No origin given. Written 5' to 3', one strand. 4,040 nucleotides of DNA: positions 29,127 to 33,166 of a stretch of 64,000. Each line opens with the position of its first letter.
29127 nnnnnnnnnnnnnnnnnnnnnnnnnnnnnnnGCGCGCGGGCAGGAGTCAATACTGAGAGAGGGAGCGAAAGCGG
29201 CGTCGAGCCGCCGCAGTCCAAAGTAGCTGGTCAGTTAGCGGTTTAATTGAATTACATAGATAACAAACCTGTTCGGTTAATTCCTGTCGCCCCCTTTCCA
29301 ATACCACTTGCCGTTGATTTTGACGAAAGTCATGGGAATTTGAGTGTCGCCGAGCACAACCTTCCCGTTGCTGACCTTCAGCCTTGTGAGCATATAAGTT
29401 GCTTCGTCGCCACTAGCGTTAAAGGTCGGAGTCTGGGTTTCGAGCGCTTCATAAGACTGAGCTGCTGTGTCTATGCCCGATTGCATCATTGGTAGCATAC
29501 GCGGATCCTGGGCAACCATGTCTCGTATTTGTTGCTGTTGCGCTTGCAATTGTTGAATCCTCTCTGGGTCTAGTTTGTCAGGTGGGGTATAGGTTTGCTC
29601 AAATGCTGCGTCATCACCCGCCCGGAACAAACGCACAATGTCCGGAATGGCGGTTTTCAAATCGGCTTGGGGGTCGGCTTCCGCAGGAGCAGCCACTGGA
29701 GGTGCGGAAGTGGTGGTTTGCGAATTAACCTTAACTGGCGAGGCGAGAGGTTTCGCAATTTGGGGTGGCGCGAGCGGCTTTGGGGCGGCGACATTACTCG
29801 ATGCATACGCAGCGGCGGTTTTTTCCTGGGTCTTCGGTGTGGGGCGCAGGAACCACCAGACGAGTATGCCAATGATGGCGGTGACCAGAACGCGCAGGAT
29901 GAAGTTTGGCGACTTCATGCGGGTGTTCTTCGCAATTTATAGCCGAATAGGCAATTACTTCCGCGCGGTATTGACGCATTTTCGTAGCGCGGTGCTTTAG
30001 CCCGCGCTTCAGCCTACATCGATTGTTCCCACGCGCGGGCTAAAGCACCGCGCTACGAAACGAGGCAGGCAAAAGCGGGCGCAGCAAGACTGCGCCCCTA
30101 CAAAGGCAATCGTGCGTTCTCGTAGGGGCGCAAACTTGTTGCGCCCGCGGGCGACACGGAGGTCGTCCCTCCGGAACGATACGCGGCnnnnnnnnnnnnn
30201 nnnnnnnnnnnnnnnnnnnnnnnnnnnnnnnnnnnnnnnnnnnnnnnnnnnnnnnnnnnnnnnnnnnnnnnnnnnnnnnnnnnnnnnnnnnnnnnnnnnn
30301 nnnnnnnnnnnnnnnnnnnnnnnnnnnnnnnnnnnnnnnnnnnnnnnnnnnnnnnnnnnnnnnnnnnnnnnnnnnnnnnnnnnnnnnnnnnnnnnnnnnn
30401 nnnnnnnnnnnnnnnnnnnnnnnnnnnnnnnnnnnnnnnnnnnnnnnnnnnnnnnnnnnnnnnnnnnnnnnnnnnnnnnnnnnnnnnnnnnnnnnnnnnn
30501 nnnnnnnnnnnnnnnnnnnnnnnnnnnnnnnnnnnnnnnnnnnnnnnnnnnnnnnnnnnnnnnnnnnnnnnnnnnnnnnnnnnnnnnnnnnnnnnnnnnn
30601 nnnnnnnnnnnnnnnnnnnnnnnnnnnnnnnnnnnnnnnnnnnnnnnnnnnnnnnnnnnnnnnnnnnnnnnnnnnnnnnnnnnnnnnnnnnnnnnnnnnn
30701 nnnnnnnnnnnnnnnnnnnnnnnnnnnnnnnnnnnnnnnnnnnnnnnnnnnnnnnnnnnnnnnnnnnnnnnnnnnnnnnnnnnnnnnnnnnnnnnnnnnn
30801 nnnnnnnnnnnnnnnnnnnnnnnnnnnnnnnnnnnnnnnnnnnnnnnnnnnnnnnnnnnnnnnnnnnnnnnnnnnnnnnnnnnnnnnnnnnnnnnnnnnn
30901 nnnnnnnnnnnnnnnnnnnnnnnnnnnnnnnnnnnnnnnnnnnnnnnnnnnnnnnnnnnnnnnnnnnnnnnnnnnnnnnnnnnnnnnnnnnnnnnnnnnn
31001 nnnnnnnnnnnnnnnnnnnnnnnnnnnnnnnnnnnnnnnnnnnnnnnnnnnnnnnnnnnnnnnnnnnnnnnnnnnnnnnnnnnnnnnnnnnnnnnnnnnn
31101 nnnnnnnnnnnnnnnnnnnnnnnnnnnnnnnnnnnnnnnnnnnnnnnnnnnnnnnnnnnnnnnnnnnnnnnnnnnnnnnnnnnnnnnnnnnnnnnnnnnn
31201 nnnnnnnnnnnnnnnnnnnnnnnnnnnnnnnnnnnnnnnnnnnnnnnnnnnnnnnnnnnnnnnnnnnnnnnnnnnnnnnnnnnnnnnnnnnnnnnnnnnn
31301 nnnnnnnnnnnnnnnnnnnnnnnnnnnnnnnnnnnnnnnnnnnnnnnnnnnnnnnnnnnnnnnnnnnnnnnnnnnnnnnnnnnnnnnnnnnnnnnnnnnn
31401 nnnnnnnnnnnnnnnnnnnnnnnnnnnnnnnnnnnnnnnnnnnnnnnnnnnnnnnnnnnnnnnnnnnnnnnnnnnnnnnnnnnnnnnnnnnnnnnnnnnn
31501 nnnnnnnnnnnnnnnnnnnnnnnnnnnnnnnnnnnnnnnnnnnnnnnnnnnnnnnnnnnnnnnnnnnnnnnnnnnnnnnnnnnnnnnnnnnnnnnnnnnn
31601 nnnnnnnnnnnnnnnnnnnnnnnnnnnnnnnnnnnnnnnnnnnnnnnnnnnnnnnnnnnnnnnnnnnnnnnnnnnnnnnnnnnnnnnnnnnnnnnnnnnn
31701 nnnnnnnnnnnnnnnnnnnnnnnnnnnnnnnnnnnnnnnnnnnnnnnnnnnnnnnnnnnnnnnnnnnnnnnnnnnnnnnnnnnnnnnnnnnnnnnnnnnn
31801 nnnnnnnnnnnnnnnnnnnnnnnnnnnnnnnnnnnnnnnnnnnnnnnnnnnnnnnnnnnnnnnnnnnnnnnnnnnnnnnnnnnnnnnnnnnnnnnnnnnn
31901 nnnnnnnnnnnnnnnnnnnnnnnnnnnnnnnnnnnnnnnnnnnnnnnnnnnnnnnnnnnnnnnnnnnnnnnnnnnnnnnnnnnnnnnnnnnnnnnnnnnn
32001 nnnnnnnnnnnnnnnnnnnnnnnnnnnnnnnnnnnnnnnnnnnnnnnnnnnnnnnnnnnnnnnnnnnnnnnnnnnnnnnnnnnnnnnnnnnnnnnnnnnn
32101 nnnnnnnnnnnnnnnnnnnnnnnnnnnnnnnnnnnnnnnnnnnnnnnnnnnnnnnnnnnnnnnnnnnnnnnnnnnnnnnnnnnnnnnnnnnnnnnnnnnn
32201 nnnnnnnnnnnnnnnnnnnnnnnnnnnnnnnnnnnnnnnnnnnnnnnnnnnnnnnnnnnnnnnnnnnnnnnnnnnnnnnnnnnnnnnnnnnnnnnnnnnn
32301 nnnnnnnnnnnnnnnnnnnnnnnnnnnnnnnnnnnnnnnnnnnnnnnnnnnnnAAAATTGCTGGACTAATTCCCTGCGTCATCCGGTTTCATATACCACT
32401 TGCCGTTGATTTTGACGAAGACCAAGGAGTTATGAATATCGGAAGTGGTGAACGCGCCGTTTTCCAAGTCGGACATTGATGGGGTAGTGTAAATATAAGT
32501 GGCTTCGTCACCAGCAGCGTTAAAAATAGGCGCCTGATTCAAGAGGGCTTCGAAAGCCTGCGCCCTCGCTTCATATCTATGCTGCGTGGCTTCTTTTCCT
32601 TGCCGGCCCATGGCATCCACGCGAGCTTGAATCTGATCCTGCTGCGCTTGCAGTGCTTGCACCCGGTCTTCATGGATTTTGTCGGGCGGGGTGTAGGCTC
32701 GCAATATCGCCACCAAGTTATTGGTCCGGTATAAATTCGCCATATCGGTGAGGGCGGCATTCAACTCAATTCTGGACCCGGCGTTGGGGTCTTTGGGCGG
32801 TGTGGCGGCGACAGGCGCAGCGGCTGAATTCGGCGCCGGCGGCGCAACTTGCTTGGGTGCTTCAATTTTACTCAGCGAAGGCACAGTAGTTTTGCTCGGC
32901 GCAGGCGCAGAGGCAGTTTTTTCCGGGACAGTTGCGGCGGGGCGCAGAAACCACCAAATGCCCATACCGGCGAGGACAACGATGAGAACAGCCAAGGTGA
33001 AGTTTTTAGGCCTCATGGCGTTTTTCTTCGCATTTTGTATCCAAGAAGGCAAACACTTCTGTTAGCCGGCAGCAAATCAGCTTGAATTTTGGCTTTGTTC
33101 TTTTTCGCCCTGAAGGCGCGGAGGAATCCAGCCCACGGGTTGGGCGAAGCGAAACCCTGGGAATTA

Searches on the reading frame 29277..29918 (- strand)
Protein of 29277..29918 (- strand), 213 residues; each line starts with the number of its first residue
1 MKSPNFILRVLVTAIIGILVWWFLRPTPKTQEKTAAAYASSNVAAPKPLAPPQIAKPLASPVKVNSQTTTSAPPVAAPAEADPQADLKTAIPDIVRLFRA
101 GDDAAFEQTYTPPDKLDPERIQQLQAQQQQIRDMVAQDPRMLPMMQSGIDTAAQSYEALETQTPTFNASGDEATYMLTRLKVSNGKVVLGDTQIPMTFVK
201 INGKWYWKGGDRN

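Call 10: search_protein_families(library=pfam, proteins=[window:29277-29918:-], max_evalue=1)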
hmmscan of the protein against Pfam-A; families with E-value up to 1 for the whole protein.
window:29277-29918:- (213 aa): 3 families
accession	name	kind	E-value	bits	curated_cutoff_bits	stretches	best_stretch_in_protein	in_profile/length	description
PF09280.16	XPC-binding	-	0.043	13.9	26.4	1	125-145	7-27/57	XPC-binding domain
PF01473.26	Choline_bind_1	-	0.058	14.2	20.5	1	197-207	2-12/19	Putative cell wall binding repeat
PF24353.1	DUF7513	-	0.15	12.4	27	1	161-196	15-49/81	Domain of unknown function (DUF7513)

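Call 11: search_protein_families(library=ncbifam, proteins=[window:29277-29918:-], max_evalue=1)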
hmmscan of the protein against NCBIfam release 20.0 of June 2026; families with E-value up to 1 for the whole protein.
window:29277-29918:- (213 aa): 5 families
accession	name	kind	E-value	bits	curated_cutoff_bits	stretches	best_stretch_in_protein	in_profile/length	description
NF033761.1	gliding_GltJ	equivalog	0.0065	15.6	450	1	10-128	380-494/671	adventurous gliding motility protein GltJ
NF052435.1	BamI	equivalog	0.0081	16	180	1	6-128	5-121/226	biofilm-associated metzincin protease inhibitor BamI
NF051431.1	Rv0361_Cterm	subfamily_domain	0.018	15.2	37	0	81-144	32-96/140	Rv0361 family membrane protein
NF008200.0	PRK10957.1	equivalog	0.019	13.9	205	1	120-166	107-153/330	Fe2+-enterobactin ABC transporter substrate-binding protein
NF041023.1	PP0621_fam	subfamily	0.2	12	45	1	9-37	2-30/71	PP0621 family protein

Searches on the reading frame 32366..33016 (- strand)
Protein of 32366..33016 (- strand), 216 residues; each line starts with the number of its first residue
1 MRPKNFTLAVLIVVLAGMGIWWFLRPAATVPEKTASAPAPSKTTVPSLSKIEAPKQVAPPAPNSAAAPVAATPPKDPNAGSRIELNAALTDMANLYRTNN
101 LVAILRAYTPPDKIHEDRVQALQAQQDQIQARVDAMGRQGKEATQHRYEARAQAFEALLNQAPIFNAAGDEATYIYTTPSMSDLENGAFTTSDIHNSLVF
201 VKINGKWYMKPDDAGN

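Call 10: search_protein_families(library=pfam, proteins=[window:32366-33016:-], max_evalue=1)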
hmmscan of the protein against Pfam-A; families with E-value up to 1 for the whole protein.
window:32366-33016:- (216 aa): 3 families
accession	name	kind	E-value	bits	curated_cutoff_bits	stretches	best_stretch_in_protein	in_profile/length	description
PF10907.13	DUF2749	-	0.063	13.8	25.5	1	8-39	9-41/72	Protein of unknown function (DUF2749)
PF14903.11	WG_beta_rep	-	0.081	13.4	25.6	0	193-207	21-35/35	WG containing repeat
PF04728.18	LPP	-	0.12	13.2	29.1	1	118-145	8-35/53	Lipoprotein leucine-zipper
